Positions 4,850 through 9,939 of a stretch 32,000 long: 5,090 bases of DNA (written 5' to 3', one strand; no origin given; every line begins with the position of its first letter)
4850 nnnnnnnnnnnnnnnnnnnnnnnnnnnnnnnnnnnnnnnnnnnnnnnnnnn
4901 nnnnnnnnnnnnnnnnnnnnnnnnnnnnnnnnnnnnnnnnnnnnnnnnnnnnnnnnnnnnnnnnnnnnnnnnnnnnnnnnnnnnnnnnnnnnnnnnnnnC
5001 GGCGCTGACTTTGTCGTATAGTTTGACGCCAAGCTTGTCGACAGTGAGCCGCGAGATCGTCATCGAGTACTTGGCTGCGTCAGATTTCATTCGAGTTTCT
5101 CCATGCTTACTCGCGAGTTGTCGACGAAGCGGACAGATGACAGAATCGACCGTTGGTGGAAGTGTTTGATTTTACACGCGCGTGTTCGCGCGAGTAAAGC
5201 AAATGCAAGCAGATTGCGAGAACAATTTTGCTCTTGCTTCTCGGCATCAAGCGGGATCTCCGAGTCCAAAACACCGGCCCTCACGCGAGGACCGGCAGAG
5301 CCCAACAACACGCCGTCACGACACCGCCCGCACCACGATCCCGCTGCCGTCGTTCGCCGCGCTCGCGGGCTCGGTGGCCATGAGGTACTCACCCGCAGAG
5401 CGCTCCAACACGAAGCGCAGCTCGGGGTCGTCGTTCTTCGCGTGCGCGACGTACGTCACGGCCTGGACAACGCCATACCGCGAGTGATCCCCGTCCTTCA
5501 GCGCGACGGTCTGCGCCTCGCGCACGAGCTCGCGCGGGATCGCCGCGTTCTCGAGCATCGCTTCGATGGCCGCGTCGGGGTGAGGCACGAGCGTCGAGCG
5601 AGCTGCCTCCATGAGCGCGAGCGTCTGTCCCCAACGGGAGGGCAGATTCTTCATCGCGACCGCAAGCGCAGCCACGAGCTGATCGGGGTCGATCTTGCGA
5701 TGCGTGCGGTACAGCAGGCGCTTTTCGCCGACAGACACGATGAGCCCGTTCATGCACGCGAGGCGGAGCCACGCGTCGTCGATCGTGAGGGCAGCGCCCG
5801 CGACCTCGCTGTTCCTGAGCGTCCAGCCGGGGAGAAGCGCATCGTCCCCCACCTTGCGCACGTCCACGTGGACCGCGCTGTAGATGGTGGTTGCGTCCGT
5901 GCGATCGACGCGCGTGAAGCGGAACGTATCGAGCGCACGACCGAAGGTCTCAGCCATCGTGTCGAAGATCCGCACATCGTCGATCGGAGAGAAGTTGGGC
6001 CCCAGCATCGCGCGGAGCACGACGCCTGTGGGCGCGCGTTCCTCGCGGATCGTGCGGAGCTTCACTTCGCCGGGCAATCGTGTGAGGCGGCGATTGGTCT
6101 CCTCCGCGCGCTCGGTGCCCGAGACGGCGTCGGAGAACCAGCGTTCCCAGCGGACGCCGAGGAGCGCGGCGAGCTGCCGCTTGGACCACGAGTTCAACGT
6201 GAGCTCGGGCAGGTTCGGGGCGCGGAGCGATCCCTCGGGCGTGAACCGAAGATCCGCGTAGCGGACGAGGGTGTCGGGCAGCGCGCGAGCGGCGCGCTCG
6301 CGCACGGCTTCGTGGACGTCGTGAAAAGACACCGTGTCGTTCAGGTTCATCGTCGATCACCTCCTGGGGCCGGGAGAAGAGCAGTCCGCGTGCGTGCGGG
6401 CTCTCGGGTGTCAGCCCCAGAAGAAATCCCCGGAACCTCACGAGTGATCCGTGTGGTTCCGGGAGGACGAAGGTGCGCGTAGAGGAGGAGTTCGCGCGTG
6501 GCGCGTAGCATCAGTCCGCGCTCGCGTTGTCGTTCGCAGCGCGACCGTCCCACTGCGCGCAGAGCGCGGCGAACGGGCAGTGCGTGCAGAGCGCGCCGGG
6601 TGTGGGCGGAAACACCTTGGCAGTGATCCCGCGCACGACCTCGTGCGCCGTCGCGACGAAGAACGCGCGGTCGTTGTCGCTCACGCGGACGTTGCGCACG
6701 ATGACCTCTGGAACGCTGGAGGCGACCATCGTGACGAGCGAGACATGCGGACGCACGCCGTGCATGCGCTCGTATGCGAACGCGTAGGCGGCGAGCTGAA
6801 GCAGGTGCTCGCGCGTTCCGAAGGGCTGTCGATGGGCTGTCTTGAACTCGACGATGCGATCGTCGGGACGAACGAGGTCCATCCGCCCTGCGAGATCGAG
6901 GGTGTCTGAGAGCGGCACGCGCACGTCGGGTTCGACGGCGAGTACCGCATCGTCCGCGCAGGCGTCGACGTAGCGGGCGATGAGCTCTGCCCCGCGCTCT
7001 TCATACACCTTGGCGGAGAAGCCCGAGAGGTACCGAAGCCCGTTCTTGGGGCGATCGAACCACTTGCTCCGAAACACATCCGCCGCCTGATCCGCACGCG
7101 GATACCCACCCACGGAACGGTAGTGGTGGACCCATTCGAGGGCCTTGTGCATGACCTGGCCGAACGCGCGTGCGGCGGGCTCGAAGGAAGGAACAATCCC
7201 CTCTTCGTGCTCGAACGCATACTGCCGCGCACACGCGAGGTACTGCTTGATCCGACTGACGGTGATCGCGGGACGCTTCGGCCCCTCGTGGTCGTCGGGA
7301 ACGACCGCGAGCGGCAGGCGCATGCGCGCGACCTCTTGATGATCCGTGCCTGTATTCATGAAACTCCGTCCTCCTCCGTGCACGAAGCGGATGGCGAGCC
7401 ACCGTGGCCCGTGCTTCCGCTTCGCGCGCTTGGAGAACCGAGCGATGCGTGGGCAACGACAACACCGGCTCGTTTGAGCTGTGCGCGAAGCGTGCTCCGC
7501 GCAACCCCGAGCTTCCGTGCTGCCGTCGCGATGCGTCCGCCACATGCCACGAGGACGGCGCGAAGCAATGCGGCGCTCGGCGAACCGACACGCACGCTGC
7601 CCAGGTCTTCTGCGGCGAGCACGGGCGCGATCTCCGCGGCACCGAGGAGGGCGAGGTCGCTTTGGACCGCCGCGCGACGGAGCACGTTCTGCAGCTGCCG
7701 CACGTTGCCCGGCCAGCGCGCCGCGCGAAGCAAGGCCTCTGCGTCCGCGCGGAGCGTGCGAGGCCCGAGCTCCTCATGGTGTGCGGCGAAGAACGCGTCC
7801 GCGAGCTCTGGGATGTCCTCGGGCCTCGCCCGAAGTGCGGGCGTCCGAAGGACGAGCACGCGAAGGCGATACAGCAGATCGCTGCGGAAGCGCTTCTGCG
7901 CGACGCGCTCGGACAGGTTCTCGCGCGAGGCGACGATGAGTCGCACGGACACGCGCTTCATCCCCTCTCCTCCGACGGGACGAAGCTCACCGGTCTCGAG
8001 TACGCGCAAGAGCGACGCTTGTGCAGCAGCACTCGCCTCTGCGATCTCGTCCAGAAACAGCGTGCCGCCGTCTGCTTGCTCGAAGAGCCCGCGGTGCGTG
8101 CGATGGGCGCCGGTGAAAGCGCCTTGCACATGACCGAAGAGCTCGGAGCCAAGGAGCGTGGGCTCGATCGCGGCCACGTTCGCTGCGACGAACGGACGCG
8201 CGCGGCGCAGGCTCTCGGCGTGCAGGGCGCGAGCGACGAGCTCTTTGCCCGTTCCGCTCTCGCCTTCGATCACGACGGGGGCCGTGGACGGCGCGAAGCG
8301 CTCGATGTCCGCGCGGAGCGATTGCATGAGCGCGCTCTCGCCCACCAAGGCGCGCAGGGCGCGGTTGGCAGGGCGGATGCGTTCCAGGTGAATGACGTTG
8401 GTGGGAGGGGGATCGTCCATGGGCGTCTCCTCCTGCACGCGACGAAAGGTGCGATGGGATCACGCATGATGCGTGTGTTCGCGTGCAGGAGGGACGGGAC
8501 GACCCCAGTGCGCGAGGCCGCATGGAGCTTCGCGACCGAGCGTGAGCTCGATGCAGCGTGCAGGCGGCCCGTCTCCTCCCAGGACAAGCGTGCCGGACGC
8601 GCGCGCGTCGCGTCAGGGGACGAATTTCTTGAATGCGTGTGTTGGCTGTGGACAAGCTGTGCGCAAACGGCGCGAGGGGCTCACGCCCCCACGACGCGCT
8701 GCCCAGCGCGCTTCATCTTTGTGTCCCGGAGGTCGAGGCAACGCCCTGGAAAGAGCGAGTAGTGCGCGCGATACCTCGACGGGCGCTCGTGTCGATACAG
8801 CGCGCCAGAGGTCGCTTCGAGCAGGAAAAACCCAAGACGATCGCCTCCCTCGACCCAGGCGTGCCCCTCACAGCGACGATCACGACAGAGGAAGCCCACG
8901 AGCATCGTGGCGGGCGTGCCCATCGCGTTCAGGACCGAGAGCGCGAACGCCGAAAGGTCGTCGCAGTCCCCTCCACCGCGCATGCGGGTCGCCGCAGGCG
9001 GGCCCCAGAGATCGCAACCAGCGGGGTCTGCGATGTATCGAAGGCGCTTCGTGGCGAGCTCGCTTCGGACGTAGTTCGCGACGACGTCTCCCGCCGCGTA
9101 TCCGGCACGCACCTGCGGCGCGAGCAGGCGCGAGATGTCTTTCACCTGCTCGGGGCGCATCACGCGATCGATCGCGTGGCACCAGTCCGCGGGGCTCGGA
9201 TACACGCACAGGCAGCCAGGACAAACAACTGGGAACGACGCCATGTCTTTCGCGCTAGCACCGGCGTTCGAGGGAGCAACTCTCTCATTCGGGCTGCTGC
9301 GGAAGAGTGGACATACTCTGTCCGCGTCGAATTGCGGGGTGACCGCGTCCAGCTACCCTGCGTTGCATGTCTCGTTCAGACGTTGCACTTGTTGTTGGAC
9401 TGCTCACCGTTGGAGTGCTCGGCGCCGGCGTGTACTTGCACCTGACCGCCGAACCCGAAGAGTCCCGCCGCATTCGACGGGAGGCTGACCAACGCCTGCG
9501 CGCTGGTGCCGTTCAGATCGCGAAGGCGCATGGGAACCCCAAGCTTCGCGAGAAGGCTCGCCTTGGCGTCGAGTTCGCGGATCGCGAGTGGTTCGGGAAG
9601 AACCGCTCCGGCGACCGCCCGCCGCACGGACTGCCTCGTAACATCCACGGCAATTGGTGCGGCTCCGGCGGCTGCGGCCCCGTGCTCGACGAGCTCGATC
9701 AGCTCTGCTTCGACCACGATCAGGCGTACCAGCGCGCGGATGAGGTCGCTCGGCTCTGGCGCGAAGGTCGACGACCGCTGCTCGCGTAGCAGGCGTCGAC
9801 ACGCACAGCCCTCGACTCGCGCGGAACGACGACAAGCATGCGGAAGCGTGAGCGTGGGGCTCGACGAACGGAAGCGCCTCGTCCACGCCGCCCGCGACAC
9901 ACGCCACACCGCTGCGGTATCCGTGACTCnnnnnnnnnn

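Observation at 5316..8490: Sensor-less sigma-54 activator translationally coupled to a Cas4-like Fe-S nuclease, followed by DUF932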

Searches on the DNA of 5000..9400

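Call 73: search_rna_families(source=window, start=5000, end=9400, threshold=evalue, max_evalue=1)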
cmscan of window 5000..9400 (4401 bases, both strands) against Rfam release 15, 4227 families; matches with E-value up to 1: 0.
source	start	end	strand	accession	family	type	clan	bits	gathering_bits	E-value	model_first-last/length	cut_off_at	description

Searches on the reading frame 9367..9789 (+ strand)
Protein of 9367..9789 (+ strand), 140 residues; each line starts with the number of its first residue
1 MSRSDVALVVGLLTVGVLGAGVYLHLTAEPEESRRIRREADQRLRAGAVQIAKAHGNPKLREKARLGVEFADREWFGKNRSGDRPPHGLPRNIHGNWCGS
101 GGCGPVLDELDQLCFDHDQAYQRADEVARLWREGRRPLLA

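Call 4: search_protein_families(library=pfam, proteins=[window:9367-9789:+], max_evalue=0.01)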
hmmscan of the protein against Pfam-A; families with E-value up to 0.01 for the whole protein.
window:9367-9789:+ (140 aa): 1 family
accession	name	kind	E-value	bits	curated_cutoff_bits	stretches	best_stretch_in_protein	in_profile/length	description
PF00068.24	Phospholip_A2_1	-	6.4e-05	23.9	32.1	1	94-126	23-55/110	Phospholipase A2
